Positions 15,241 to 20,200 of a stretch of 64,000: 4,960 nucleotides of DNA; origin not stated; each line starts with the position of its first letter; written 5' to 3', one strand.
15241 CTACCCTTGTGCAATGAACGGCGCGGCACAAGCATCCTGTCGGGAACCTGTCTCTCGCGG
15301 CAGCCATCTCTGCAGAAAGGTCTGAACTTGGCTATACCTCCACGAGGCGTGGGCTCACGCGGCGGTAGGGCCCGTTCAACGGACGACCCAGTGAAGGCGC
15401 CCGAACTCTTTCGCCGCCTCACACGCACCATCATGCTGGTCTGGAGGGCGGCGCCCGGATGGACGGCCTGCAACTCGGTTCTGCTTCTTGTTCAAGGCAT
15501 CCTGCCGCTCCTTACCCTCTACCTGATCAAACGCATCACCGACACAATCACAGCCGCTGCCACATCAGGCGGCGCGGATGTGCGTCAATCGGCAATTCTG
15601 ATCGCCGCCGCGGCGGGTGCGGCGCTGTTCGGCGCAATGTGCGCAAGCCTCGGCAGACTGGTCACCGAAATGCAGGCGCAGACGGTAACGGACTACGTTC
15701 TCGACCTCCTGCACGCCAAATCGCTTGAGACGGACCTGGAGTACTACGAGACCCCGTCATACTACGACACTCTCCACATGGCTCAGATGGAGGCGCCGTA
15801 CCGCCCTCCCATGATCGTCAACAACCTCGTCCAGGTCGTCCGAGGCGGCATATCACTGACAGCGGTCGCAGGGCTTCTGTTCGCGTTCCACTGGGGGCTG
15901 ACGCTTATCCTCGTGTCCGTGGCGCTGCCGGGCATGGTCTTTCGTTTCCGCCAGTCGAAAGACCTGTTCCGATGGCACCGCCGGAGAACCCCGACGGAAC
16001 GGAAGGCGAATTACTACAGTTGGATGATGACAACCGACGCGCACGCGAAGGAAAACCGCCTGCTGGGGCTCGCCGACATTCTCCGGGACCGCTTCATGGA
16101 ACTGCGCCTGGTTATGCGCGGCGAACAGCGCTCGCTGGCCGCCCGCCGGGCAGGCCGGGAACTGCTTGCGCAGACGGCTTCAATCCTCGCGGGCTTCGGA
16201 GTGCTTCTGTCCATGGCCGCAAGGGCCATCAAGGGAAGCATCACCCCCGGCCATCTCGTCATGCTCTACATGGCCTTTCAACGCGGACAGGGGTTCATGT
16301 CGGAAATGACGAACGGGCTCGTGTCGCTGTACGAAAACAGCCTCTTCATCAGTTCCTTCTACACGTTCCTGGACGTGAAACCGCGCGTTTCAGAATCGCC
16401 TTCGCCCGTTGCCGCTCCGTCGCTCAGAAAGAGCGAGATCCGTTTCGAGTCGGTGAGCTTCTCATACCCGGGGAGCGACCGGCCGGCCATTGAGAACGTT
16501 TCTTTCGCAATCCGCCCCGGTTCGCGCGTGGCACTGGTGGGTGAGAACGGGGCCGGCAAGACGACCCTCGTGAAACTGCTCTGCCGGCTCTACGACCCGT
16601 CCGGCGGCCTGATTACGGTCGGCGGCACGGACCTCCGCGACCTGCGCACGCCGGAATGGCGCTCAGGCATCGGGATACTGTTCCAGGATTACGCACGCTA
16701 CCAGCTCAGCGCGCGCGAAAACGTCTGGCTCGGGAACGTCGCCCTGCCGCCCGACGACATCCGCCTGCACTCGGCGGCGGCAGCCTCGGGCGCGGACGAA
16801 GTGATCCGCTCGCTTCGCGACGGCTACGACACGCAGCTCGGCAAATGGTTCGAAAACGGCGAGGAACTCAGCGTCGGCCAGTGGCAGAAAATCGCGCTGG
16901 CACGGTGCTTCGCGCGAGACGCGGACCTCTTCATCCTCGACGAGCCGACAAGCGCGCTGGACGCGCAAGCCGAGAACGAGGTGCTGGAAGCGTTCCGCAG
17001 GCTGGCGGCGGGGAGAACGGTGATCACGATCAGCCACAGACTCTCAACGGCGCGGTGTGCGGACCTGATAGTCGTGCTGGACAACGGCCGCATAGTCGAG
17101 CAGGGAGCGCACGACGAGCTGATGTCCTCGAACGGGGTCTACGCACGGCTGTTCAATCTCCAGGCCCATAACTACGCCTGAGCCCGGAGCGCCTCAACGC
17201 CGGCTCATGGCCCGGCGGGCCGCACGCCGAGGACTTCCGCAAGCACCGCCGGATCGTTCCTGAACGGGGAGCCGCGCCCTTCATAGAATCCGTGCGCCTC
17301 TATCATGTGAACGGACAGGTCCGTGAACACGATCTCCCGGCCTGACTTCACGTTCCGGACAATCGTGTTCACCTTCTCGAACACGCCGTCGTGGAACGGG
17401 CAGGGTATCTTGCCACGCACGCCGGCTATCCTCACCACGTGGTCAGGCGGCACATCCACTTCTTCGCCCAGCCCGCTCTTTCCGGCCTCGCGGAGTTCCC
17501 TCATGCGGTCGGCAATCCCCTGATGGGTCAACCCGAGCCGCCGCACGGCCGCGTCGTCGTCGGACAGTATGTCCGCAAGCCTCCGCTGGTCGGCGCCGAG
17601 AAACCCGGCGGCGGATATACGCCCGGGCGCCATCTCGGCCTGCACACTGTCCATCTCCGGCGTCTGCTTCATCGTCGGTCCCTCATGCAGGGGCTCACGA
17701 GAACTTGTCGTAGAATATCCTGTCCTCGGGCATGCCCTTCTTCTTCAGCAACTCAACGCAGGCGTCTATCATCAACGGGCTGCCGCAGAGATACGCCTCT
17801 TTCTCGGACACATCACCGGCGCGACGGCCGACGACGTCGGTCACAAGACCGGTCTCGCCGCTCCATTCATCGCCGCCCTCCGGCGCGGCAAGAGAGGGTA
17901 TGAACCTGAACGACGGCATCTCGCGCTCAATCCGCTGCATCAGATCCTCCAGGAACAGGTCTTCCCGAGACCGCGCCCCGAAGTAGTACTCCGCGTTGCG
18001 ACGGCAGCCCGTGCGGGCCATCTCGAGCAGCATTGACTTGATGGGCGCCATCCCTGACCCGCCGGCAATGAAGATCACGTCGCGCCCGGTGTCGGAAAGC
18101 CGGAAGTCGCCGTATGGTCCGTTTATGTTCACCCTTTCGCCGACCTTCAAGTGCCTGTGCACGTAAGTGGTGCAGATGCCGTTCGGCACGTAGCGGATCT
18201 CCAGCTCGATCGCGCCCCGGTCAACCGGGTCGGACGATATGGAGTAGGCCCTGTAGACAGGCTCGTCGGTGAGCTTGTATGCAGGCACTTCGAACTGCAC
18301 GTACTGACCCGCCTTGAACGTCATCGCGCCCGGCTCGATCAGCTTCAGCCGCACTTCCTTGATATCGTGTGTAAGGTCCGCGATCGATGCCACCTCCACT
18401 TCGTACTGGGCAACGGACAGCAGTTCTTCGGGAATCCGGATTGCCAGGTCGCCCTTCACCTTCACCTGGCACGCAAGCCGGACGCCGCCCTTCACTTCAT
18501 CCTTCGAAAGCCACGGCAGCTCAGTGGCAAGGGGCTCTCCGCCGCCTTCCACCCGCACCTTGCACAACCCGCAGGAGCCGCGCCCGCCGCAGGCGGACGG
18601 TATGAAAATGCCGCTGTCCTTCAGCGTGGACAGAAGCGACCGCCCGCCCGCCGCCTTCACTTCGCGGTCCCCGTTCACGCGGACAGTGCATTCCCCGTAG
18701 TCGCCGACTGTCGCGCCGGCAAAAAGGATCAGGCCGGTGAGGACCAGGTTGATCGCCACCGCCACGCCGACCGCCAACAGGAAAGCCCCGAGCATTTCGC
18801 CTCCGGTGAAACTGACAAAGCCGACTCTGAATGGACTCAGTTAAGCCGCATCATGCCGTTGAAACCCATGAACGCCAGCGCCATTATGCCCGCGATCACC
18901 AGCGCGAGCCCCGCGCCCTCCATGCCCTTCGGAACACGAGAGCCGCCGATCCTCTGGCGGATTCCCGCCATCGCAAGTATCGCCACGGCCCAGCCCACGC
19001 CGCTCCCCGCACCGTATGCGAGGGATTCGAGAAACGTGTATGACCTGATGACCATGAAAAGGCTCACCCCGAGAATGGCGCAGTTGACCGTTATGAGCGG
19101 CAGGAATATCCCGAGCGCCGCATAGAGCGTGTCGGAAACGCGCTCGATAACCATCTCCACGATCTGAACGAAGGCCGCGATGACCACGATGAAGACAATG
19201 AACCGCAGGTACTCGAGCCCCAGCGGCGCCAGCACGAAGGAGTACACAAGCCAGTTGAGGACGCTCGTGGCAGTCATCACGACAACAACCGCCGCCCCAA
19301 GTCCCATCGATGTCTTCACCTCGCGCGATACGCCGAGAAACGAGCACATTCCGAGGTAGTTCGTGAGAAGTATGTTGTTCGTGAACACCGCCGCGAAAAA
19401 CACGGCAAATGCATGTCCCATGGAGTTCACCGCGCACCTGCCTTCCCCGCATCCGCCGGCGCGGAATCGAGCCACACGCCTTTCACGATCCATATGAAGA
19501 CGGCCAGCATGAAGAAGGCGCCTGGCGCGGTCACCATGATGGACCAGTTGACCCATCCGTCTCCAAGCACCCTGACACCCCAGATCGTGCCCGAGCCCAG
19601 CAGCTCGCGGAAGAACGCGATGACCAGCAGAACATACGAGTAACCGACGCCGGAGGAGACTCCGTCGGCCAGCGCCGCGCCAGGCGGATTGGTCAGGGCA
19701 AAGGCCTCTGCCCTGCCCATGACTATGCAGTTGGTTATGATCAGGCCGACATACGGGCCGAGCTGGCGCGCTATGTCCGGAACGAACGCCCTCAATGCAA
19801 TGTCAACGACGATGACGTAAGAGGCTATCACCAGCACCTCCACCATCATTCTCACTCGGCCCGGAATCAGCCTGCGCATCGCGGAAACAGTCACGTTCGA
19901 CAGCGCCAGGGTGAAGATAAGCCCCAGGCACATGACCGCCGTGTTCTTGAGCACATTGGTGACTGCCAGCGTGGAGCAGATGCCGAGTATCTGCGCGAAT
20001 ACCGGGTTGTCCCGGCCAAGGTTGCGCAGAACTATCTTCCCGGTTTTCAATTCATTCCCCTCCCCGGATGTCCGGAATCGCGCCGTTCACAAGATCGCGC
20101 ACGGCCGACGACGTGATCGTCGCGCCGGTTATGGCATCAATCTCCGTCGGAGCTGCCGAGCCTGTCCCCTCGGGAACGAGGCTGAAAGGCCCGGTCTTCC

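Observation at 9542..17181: Seven-gene RiPP cassette with two radical-SAM/SPASM maturases, RRE, kinase-like protein, peptidase::nucleotidyltransferase fusion and exporter (SynChlorMet-like)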

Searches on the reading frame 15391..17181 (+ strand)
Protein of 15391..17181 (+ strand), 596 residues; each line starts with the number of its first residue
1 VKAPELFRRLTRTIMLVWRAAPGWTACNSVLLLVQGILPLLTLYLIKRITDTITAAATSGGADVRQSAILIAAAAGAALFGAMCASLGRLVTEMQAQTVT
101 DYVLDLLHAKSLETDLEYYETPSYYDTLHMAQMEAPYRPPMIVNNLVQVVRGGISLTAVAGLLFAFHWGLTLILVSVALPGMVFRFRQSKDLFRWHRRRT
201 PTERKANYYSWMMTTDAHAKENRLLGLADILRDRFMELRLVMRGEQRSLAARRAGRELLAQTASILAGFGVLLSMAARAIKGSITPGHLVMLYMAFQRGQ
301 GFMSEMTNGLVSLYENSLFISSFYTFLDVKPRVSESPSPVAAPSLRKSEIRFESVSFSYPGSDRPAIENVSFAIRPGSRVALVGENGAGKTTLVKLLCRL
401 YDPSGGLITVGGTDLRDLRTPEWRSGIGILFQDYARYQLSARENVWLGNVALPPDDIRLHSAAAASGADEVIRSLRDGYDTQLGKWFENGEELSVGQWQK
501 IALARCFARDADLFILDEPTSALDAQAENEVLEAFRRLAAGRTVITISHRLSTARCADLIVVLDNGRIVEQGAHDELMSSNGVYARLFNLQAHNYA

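Call 3: search_protein_families(library=ncbifam, proteins=[window:15391-17181:+], max_evalue=0.01)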
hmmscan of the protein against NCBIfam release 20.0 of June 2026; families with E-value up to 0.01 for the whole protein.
window:15391-17181:+ (596 aa): 190 families (the best 25 are shown)
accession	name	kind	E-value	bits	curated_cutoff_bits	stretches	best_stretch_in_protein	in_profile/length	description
TIGR02203.1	MsbA_lipidA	equivalog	6.8e-81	272.5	602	1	105-592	92-570/572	lipid A export permease/ATP-binding protein MsbA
TIGR02204.1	MsbA_rel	hypoth_equivalog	1.1e-78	265.4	780.4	1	266-591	253-575/576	ABC transporter, permease/ATP-binding protein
NF010178.0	PRK13657.1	equivalog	1.4e-70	238.4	733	1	260-590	246-569/588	glucan ABC transporter ATP-binding protein/ permease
TIGR03375.1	type_I_sec_LssB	subfamily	1.9e-69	234.7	693.1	1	273-580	390-691/696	type I secretion system permease/ATPase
TIGR01846.1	type_I_sec_HlyB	subfamily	5.1e-67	226.7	725.55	1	274-592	382-693/694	type I secretion system permease/ATPase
NF045513.1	HepA_fam_ABC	equivalog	2.1e-66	224.7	725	1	82-591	109-609/610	heterocyst formation ABC transporter subunit HepA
NF008381.0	PRK11176.1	equivalog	2.8e-66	224.1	867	1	144-592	141-580/582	lipid A ABC transporter ATP-binding protein/permease MsbA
NF052233.1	CphA_assoc_ABC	equivalog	3.5e-64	217.4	880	1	281-594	441-746/766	cyanophycin metabolism-associated ABC transporter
TIGR00958.1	3a01208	subfamily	7.8e-64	216.2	874.6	1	279-587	410-710/711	antigen peptide transporter 2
TIGR03796.1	NHLM_micro_ABC1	equivalog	3.2e-62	210.8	853.3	1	142-588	267-709/710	NHLP family bacteriocin export ABC transporter peptidase/permease/ATPase subunit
TIGR02857.1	CydD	equivalog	1.4e-59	202.5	435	1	321-563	295-529/529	thiol reductant ABC exporter subunit CydD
TIGR01192.1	chvA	subfamily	7.5e-58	196.5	585.4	1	260-588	246-567/585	glucan export ABC transporter ATP-binding protein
TIGR03797.1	NHLM_micro_ABC2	equivalog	3e-54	184.7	709.4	1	80-591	187-685/686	NHLP bacteriocin export ABC transporter permease/ATPase subunit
NF008364.0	PRK11160.1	equivalog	1.3e-52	179.2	630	1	162-588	160-572/575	heme ABC transporter ATP-binding protein/permease CydC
NF008379.0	PRK11174.1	equivalog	5.3e-50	170.7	684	1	362-591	361-584/588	heme ABC transporter permease/ATP-binding protein CydD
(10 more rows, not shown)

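Call 4: search_protein_families(library=pfam, proteins=[window:15391-17181:+], max_evalue=0.01)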
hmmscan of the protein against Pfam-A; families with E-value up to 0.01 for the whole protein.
window:15391-17181:+ (596 aa): 5 families
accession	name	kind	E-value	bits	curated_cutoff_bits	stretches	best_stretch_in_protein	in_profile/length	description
PF00005.33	ABC_tran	-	4.5e-31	108.7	25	1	368-521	2-137/137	ABC transporter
PF13304.12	AAA_21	-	5.8e-07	30.3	27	0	494-549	239-298/304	AAA domain, putative AbiEii toxin, Type IV TA system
PF02463.25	SMC_N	-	4.9e-05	23.3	40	0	492-560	136-208/220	RecF/RecN/SMC N terminal domain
PF13401.12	AAA_22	-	0.0022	18.8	27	1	380-540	8-109/130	AAA domain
PF13191.12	AAA_16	-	0.0026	18.7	32.6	1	378-539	25-124/167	AAA ATPase domain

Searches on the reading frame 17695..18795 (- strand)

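Call 43: search_protein_families(library=pfam, proteins=[window:17695-18795:-], max_evalue=0.001)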
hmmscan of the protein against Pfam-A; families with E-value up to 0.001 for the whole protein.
window:17695-18795:- (366 aa): 3 families
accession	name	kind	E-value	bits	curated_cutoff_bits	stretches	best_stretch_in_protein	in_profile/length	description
PF00175.26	NAD_binding_1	-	4.4e-17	63.2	22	1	242-346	1-107/109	Oxidoreductase NAD-binding domain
PF00970.30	FAD_binding_6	-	2.6e-16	60.2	21.1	1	133-231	2-97/99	Oxidoreductase FAD-binding domain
PF00111.32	Fer2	-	7.6e-12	45.4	21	1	39-114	2-77/77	2Fe-2S iron-sulfur cluster binding domain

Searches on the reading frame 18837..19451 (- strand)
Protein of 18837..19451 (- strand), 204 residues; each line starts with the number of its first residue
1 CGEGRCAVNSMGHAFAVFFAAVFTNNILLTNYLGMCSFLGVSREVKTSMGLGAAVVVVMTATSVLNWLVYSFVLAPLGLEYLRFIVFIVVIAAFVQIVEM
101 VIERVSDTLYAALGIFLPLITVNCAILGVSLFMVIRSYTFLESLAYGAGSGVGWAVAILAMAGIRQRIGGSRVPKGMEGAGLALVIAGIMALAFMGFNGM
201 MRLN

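Call 43: search_protein_families(library=pfam, proteins=[window:18837-19451:-], max_evalue=0.001)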
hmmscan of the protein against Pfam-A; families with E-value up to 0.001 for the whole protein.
window:18837-19451:- (204 aa): 1 family
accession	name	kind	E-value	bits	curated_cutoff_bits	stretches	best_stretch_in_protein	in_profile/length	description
PF02508.19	Rnf-Nqr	-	2.5e-57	194.1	23.8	1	15-201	2-174/174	Rnf-Nqr subunit, membrane protein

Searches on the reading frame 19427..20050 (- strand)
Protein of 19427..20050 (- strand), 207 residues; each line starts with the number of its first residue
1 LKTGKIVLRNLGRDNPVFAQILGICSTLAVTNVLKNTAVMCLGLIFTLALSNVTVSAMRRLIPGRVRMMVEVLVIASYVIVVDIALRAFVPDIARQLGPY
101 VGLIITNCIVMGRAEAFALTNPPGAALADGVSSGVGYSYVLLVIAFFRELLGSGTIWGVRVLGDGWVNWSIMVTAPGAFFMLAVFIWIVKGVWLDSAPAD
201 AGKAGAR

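Call 43: search_protein_families(library=pfam, proteins=[window:19427-20050:-], max_evalue=0.001)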
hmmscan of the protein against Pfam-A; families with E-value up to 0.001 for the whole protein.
window:19427-20050:- (207 aa): 1 family
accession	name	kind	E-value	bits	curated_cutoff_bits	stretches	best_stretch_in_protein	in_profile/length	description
PF02508.19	Rnf-Nqr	-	1.9e-54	184.8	23.8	1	5-185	3-173/174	Rnf-Nqr subunit, membrane protein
